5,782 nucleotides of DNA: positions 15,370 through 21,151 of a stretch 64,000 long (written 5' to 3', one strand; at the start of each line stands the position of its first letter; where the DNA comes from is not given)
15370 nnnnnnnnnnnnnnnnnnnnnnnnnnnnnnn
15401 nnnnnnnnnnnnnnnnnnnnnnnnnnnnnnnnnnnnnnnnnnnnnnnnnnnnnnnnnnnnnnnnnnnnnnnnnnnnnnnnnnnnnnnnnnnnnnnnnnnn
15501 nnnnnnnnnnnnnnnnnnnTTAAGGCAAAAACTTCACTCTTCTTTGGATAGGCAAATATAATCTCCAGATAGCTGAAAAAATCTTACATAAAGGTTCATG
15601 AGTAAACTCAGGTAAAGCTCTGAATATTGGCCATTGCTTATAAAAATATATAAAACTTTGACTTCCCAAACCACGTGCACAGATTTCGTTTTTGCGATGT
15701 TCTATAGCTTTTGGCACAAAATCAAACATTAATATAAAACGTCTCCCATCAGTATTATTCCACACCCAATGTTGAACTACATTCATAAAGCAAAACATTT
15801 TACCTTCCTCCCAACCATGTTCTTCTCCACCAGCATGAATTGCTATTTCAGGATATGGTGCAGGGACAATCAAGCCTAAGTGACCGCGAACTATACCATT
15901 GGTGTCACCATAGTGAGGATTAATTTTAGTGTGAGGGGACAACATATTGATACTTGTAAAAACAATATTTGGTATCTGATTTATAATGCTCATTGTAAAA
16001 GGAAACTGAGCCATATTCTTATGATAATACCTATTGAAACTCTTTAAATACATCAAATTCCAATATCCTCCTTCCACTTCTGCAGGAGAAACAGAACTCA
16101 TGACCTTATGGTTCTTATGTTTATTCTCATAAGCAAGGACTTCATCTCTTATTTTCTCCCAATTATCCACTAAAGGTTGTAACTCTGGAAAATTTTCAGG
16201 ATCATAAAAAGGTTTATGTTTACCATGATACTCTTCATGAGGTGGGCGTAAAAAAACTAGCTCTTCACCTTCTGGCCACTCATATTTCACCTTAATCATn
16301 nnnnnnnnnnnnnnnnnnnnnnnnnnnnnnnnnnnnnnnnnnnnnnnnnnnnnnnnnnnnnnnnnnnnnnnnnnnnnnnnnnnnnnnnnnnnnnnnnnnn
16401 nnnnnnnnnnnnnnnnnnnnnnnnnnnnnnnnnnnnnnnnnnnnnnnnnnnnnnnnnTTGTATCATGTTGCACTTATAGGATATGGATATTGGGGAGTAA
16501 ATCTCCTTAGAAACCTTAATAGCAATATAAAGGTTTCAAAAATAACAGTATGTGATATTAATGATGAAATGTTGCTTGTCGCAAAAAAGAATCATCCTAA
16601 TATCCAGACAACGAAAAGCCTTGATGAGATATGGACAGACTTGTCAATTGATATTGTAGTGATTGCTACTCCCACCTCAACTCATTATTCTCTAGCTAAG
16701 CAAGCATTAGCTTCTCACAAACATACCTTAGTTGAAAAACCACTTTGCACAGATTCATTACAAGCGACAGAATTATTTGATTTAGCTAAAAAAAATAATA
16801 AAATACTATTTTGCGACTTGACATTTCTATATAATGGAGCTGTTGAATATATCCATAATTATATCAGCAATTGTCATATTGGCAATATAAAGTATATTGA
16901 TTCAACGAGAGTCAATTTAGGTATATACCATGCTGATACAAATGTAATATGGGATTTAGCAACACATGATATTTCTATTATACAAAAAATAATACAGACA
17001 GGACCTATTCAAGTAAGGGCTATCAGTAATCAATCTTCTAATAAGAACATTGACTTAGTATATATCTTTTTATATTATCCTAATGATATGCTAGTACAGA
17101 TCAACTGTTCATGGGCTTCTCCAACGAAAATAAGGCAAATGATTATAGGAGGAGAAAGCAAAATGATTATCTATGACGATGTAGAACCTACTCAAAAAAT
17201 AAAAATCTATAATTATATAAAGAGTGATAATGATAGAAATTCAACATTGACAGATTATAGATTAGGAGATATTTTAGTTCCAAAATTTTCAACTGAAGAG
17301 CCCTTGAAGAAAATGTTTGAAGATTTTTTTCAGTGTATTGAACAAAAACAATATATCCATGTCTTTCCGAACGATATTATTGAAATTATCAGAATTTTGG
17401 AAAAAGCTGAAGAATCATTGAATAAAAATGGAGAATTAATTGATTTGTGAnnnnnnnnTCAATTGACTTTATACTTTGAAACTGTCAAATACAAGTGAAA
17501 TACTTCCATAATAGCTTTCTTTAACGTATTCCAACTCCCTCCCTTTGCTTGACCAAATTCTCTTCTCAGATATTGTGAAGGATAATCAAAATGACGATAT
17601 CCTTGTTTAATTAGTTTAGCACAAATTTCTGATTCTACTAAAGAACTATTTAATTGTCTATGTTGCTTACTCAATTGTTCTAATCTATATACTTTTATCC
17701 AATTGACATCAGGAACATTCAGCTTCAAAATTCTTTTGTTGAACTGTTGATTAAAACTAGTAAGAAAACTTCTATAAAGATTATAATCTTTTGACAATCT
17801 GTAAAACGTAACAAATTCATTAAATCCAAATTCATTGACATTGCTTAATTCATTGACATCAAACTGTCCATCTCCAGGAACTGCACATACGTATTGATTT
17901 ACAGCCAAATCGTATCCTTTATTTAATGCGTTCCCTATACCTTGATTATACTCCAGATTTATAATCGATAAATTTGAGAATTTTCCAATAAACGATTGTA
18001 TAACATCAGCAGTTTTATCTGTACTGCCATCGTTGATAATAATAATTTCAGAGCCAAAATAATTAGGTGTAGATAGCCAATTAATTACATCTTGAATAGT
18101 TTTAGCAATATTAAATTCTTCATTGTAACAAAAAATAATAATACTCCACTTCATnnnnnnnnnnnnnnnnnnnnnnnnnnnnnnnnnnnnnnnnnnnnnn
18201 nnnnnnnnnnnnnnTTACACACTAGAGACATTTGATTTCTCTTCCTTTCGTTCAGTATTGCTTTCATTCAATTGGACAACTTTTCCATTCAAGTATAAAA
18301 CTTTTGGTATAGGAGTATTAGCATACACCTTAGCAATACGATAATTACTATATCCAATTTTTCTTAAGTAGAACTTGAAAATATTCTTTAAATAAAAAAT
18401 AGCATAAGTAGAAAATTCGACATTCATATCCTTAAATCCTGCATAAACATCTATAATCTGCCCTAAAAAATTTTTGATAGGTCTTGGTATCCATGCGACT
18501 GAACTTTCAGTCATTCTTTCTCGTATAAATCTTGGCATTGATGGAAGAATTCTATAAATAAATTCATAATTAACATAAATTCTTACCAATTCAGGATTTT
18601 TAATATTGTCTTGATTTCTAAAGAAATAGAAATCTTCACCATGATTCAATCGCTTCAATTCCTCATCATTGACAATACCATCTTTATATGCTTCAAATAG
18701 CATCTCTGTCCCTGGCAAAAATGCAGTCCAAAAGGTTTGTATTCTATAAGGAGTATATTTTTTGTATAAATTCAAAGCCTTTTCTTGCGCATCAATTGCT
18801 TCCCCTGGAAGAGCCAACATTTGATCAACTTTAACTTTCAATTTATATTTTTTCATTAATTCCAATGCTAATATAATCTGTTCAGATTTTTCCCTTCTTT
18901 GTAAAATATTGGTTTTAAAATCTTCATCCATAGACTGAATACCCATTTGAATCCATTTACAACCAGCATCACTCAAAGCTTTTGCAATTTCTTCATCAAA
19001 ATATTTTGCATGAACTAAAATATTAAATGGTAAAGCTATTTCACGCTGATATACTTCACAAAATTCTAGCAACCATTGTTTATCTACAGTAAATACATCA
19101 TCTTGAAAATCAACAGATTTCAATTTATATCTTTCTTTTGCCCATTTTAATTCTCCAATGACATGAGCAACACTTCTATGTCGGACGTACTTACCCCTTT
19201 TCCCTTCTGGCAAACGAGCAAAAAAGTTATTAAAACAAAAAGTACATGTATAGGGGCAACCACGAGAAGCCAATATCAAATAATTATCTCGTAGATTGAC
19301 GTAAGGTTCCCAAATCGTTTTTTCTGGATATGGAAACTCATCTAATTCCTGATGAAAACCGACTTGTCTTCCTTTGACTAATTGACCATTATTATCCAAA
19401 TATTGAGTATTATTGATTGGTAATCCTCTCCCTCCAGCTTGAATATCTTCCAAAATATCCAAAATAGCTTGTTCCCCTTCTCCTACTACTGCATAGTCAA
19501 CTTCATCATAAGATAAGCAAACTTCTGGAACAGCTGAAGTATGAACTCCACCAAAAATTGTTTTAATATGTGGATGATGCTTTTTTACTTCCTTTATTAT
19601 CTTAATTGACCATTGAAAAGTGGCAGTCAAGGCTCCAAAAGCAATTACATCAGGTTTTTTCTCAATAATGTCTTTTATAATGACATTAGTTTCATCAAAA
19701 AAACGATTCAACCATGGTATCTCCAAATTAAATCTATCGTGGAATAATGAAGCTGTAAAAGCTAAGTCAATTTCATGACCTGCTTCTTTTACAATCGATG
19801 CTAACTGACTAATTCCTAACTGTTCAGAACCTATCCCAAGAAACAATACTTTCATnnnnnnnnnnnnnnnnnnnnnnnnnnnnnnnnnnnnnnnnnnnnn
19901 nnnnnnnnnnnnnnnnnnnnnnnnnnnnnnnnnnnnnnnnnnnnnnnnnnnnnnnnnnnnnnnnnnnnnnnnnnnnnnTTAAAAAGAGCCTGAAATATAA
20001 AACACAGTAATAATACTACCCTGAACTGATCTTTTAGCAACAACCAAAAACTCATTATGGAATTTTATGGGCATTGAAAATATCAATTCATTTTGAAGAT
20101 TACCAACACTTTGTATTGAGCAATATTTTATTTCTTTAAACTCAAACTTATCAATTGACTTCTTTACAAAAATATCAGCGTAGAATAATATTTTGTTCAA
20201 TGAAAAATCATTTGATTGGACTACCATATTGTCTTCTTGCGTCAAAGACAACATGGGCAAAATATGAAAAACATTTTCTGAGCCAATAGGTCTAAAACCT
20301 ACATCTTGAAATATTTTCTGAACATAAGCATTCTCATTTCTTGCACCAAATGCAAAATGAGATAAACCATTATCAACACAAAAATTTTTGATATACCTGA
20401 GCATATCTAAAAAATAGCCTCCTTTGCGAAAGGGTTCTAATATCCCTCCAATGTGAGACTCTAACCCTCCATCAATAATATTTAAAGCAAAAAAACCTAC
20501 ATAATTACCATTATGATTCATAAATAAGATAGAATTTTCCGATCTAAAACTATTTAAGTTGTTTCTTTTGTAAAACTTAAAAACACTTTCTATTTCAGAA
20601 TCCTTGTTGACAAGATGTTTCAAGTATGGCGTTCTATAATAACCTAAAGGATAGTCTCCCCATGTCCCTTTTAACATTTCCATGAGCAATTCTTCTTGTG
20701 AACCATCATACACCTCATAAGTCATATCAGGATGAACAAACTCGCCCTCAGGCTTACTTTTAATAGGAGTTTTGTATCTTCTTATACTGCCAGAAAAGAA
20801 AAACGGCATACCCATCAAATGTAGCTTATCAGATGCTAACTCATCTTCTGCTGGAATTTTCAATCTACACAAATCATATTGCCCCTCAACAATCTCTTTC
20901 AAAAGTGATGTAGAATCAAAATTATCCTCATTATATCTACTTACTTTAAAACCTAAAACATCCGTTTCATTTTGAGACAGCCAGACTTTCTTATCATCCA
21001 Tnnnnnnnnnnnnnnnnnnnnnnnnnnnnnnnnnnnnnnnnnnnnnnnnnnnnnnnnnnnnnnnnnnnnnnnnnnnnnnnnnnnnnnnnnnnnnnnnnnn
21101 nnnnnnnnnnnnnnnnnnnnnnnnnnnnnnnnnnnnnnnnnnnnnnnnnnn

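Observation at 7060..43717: Four DPM1/ArnC-like GT2s paired with five GT-C-like membrane proteins and no polymerase or flippase: a periplasmic lipid-phosphate-sugar relay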

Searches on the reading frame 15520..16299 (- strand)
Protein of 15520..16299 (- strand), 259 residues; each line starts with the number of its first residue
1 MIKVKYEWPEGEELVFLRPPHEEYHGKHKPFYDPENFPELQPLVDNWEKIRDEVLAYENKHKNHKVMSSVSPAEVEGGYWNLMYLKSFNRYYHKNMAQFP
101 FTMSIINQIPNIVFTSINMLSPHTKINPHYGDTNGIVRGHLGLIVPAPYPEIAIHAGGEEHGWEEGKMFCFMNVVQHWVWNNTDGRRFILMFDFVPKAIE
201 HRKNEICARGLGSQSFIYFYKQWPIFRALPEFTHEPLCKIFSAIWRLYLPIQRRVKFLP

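Call 3: search_protein_families(library=pfam, proteins=[window:15520-16299:-], max_evalue=0.01)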
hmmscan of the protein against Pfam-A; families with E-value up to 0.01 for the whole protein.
window:15520-16299:- (259 aa): 1 family
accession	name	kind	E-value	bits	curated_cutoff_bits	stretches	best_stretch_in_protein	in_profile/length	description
PF05118.21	Asp_Arg_Hydrox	-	7.3e-38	130.3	22.6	1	45-195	2-155/157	Aspartyl/Asparaginyl beta-hydroxylase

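Call 84: search_protein_families(library=ncbifam, proteins=[window:15520-16299:-], max_evalue=0.001)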
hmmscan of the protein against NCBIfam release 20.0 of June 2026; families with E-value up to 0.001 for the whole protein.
window:15520-16299:- (259 aa): 2 families
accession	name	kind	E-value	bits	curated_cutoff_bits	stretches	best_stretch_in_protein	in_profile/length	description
NF052565.1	OrnLipAcylHsRhiz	equivalog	5.4e-26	91.3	450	1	29-195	42-211/259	ornithine lipid ester-linked acyl 2-hydroxylase OlsC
NF033391.2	lipid_A_LpxO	equivalog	1.3e-22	80.2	500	1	28-194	51-218/297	lipid A hydroxylase LpxO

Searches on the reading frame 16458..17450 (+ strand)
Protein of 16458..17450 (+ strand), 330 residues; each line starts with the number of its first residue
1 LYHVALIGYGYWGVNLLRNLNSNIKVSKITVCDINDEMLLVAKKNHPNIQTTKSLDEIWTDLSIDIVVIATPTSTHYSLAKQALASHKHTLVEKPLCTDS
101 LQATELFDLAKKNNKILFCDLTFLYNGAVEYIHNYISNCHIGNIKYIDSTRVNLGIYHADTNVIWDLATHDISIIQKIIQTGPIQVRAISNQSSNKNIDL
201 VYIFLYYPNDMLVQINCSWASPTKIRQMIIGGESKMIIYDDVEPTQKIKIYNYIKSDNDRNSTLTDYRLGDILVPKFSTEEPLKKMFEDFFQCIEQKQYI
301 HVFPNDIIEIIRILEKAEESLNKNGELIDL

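Call 4: search_protein_families(library=pfam, proteins=[window:16458-17450:+], max_evalue=0.01)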
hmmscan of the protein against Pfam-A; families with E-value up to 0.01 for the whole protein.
window:16458-17450:+ (330 aa): 5 families
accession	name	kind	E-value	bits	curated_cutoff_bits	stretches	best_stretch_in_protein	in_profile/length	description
PF01408.29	GFO_IDH_MocA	-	2.4e-21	77.1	24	1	3-118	2-117/120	Oxidoreductase family, NAD-binding Rossmann fold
PF22725.1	GFO_IDH_MocA_C3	-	1.7e-07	31.7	27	1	161-234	43-120/124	GFO/IDH/MocA C-terminal domain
PF03447.22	NAD_binding_3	-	4.2e-05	24.7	24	1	8-118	1-114/116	Homoserine dehydrogenase, NAD binding domain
PF02894.22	GFO_IDH_MocA_C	-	0.00018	21.9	22.9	1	163-323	42-212/218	Oxidoreductase family, C-terminal alpha/beta domain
PF01118.30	Semialdhyde_dh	-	0.00092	20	26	1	4-87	2-90/121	Semialdehyde dehydrogenase, NAD binding domain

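Call 102: search_protein_families(library=ncbifam, proteins=[window:16458-17450:+], max_evalue=0.00001)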
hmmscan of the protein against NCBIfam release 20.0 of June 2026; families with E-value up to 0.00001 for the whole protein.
window:16458-17450:+ (330 aa): 9 families
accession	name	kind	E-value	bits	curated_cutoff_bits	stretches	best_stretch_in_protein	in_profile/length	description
NF040723.1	UDP-GlcNAcDh_Arch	equivalog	4.4e-32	111.8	450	1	3-314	2-294/302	UDP-N-acetylglucosamine 3-dehydrogenase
TIGR04380.1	myo_inos_iolG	equivalog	4.6e-22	78.3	355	1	1-324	1-326/330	inositol 2-dehydrogenase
NF008607.0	PRK11579.1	subfamily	3.1e-20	72.4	330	1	3-239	6-250/346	oxidoreductase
NF052479.1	LevoglcsnDh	equivalog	1.9e-15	56.4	650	1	24-152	34-162/386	levoglucosan dehydrogenase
NF058563.1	BT_2159_fam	equivalog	1.2e-13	50.8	650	1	3-155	2-154/350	disaccharide 3-dehydrogenase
NF058561.1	BT_2158_fam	equivalog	2.3e-12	46.3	750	1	4-149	38-182/487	glycoside 3-dehydrogenase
NF007574.0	PRK10206.1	equivalog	7.2e-12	45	352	1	45-116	47-118/345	oxidoreductase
NF041392.1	XylDh_Gfo6_Halo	equivalog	9.2e-09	34.5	350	1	4-149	19-168/350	D-xylose 1-dehydrogenase Gfo6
NF052679.1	InsChiInosDhIolG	equivalog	2.8e-07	29.9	540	1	4-193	5-199/343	bifunctional inositol 2-dehydrogenase/D-chiro-inositol 1-dehydrogenase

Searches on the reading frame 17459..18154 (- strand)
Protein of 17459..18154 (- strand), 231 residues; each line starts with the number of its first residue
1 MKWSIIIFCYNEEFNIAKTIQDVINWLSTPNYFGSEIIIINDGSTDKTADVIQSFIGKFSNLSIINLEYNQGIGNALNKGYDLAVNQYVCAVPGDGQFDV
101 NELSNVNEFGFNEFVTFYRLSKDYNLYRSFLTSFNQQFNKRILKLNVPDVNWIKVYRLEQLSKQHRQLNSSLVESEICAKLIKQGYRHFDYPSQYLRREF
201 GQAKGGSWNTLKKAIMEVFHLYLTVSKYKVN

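Call 4: search_protein_families(library=pfam, proteins=[window:17459-18154:-], max_evalue=0.01)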
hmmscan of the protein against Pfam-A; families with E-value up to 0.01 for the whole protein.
window:17459-18154:- (231 aa): 2 families
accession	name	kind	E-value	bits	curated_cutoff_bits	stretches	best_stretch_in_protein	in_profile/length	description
PF00535.33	Glycos_transf_2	-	6e-22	78.8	23.3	1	4-106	1-99/168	Glycosyl transferase family 2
PF10111.15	Glyco_tranf_2_2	-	3.4e-05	23.9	27.3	1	4-96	1-92/276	Glycosyltransferase like family 2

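Call 7: search_protein_families(library=ncbifam, proteins=[window:17459-18154:-], max_evalue=0.1)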
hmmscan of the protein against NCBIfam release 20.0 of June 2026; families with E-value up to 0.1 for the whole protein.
window:17459-18154:- (231 aa): 21 families
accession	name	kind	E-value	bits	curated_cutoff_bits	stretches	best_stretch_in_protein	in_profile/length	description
TIGR03937.1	PgaC_IcaA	equivalog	6.1e-19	68.2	422.3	1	4-101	48-141/407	poly-beta-1,6-N-acetyl-D-glucosamine synthase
NF007482.0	PRK10073.1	equivalog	3.1e-14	52.7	423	1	2-96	7-96/334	glycosyltransferase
NF047588.1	GlcsyltransPgfSStrep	equivalog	4.5e-11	42.5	500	1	1-99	1-99/308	glycosyltransferase PgfS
NF047683.1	TeichurnBiosyTuaG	equivalog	5.8e-10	39.2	400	1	4-109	9-110/252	teichuronic acid biosynthesis protein TuaG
TIGR03111.1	glyc2_xrt_Gpos1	hypoth_equivalog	1.3e-08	34.1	363.95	1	4-109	52-156/439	TIGR03111 family XrtG-associated glycosyltransferase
NF053739.1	GlytfEpsEBac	equivalog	7.8e-08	31.6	450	1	2-140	2-129/265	glycosyltransferase EpsE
TIGR04283.1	glyco_like_mftF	equivalog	2.8e-07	30.4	182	1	4-110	2-97/221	TIGR04283 family arsenosugar biosynthesis glycosyltransferase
NF058614.1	PPMAGASynPpgS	equivalog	3.2e-07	30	370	1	5-207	4-208/226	polyprenyl-phospho-N-acetylgalactosaminyl synthase PpgS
NF038302.1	EPS_HpsE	equivalog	3.9e-07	29.3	300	1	2-110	2-111/307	hormogonium polysaccharide biosynthesis glycosyltransferase HpsE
TIGR04009.1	wcaE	equivalog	1.2e-06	28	369.2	1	3-91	3-88/248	colanic acid biosynthesis glycosyltransferase WcaE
NF050050.1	ProtGlycPglI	equivalog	2.4e-06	27.1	500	1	2-103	3-101/306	GalNAc(5)-diNAcBac-PP-undecaprenol beta-1,3-glucosyltransferase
NF041875.1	EPS_EpsD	equivalog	1.1e-05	25.1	370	1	4-95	2-89/325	exopolysaccharide biosynthesis glycosyltransferase EpsD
NF053846.1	glyco_with_XrtP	equivalog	4.8e-05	22.2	520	1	2-83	42-121/440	XrtP-associated glycosyltransferase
NF041394.1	GtaseAglG_Halo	equivalog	6.5e-05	22.4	440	1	1-96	1-93/304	glucosyl-dolichyl phosphate glucuronosyltransferase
TIGR04182.1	glyco_TIGR04182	equivalog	9.2e-05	22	325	1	14-106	9-93/293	S-layer glycoprotein N-glycosyltransferase AglJ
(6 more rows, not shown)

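Call 18: search_solved_structures(query=window:17459-18154:-, max_evalue=0.001)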
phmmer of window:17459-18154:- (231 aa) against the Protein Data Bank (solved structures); distinct sequences matched with E-value up to 0.001: 14.
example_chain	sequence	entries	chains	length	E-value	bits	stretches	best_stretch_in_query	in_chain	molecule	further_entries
6p61_A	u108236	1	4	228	1.4e-09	41.2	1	4-126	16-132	Glycosyltransferase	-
5eke_A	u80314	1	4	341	1.4e-06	31.3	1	3-97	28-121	Uncharacterized glycosyltransferase sll0501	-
5ekp_C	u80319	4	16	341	1.6e-06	31.2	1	3-97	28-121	Uncharacterized glycosyltransferase sll0501 | Glycosyltransferase sll0501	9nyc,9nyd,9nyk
9nye_A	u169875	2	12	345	1.6e-06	31.2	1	3-97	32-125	Glycosyltransferase sll0501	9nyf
3bcv_A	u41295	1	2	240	1.8e-06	31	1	5-100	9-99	Putative glycosyltransferase protein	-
9omh_A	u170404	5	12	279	5.3e-06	29.5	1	14-108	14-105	Glycosyltransferase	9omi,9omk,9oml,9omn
9omj_A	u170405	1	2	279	5.3e-06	29.5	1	14-108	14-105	Glycosyltransferase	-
9omm_A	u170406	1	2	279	5.3e-06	29.5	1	14-108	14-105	Glycosyltransferase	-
5hea_A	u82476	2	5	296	5.7e-05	26.1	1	13-96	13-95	Putative glycosyltransferase (GalT1)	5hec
2z87_A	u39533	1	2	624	8.3e-05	25.6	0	5-96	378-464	Chondroitin synthase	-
2z86_A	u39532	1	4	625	8.3e-05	25.6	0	5-96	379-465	Chondroitin synthase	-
5tze_C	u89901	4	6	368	8.8e-05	25.5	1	1-104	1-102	Glycosyl transferase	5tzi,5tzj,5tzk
5tz8_A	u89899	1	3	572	0.00015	24.8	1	1-104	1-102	Glycosyl transferase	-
5mlz_A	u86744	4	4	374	0.00094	22.1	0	1-94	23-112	Dolichol monophosphate mannose synthase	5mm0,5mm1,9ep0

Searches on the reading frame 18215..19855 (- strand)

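Call 4: search_protein_families(library=pfam, proteins=[window:18215-19855:-], max_evalue=0.01)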
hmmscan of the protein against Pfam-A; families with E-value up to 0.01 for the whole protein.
window:18215-19855:- (546 aa): 2 families
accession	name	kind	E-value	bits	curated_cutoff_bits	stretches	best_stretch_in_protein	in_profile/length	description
PF04055.27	Radical_SAM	-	4.5e-20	72.9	29.5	1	196-361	3-163/166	Radical SAM superfamily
PF02310.24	B12-binding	-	6.2e-19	68.4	32.1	1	12-133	14-119/121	B12 binding domain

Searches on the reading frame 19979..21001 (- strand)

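Call 4: search_protein_families(library=pfam, proteins=[window:19979-21001:-], max_evalue=0.01)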
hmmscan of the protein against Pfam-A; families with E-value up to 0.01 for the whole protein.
window:19979-21001:- (340 aa): 1 family
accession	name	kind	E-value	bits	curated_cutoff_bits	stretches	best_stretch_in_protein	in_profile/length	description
PF00583.31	Acetyltransf_1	-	0.0069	17.1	20.7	0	151-236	28-116/116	Acetyltransferase (GNAT) family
